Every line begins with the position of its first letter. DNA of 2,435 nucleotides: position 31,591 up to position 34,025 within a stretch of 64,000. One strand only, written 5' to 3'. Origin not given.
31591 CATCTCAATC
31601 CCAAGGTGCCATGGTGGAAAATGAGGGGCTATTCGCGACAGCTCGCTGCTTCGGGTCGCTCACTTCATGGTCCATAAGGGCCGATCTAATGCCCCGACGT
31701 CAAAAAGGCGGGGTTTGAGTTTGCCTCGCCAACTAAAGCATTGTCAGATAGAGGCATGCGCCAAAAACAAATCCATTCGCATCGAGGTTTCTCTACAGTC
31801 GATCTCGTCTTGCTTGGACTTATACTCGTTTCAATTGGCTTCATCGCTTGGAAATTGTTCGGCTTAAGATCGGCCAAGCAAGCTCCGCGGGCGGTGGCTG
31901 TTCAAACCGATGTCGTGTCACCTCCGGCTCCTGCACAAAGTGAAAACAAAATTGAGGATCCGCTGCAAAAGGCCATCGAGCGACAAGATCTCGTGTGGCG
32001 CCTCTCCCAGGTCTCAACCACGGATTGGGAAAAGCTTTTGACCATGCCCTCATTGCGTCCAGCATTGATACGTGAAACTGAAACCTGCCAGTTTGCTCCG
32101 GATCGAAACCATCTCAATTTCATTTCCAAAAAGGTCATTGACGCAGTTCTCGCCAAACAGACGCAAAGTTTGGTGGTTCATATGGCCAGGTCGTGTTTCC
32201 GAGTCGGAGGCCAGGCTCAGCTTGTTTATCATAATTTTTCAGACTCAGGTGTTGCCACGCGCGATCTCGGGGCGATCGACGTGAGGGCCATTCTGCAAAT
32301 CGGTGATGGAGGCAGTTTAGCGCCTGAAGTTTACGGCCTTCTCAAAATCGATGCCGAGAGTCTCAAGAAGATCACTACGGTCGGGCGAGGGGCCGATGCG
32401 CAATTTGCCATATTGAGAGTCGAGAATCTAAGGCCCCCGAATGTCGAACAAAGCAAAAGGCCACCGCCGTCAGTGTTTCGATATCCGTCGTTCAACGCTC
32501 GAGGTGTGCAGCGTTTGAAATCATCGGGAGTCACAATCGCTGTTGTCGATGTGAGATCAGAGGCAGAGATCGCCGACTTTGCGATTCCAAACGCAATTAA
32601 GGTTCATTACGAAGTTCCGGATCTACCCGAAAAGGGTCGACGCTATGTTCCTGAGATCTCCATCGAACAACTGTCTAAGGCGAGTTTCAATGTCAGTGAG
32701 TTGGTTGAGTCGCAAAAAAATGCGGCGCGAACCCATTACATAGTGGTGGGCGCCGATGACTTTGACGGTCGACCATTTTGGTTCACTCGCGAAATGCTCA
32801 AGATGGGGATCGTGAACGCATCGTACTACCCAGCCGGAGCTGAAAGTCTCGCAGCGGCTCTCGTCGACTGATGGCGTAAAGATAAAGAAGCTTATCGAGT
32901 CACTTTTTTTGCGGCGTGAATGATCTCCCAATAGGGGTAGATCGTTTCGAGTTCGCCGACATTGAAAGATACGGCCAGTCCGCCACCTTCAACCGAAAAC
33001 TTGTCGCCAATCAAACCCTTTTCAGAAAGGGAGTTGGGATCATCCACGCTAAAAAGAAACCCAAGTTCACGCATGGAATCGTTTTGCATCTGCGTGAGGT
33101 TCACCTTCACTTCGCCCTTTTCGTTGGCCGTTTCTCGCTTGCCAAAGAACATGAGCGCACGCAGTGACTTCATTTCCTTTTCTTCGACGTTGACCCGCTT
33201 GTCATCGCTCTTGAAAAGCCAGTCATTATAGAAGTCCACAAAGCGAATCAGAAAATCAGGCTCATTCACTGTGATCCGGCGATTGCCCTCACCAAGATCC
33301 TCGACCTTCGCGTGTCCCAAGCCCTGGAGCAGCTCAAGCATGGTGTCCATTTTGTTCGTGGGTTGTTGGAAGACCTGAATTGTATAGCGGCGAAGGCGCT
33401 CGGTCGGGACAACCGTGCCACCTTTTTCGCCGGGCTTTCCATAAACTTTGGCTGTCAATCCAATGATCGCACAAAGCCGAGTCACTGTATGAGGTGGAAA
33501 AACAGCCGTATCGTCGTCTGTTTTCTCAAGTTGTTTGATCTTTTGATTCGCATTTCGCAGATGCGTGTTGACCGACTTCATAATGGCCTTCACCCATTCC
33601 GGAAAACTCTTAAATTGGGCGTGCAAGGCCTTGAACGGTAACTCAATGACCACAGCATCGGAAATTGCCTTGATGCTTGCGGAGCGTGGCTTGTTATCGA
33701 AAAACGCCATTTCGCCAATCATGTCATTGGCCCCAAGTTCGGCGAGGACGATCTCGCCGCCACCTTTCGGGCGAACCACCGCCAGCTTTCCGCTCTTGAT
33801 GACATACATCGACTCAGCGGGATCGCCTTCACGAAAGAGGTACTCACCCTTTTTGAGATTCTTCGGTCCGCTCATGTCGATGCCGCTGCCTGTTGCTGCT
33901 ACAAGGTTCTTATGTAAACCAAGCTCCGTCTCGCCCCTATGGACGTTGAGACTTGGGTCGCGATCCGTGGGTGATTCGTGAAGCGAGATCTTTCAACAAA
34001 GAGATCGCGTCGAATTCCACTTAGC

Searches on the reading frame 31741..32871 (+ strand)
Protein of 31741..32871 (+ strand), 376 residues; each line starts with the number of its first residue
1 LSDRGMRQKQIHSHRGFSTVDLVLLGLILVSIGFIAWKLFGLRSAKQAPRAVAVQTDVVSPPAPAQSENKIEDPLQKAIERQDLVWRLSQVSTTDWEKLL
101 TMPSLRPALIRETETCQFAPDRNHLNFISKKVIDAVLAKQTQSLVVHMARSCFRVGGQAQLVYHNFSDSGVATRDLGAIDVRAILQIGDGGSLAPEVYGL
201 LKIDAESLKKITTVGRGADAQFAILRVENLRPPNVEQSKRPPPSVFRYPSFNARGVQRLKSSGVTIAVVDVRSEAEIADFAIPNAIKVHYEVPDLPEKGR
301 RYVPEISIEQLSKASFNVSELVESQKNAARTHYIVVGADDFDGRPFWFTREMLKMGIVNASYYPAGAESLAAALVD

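Call 3: search_protein_families(library=pfam, proteins=[window:31741-32871:+], max_evalue=0.1)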
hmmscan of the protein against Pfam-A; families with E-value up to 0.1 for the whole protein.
window:31741-32871:+ (376 aa): 1 family
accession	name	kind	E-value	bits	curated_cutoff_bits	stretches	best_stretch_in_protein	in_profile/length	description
PF00581.25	Rhodanese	-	0.00074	20.3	22.2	1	263-369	13-98/102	Rhodanese-like domain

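Call 4: search_protein_families(library=ncbifam, proteins=[window:31741-32871:+], max_evalue=0.1)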
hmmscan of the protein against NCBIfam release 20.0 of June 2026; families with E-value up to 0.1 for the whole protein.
window:31741-32871:+ (376 aa): 0 families

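Call 85: search_protein_families(library=padloc, proteins=[window:31741-32871:+], max_evalue=0.01)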
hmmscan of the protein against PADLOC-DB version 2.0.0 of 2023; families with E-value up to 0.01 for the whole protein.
window:31741-32871:+ (376 aa): 0 families

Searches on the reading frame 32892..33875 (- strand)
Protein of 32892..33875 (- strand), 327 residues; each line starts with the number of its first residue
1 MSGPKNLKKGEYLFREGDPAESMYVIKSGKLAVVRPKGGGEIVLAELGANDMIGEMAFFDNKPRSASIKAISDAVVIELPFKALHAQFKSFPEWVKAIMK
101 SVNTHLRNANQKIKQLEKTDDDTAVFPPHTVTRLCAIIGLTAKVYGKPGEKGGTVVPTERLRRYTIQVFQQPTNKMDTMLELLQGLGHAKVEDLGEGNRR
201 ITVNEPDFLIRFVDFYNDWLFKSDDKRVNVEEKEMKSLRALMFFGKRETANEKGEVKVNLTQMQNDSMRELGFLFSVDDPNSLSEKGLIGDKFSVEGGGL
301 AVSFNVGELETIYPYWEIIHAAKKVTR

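Call 3: search_protein_families(library=pfam, proteins=[window:32892-33875:-], max_evalue=0.1)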
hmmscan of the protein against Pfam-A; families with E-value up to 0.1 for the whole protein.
window:32892-33875:- (327 aa): 2 families
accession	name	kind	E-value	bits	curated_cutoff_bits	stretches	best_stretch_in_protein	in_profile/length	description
PF00027.35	cNMP_binding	-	2.8e-24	85.3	27.5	1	5-89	2-87/89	Cyclic nucleotide-binding domain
PF23886.1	DUF7239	-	0.089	13.5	24.6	0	87-126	8-47/112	Family of unknown function (DUF7239)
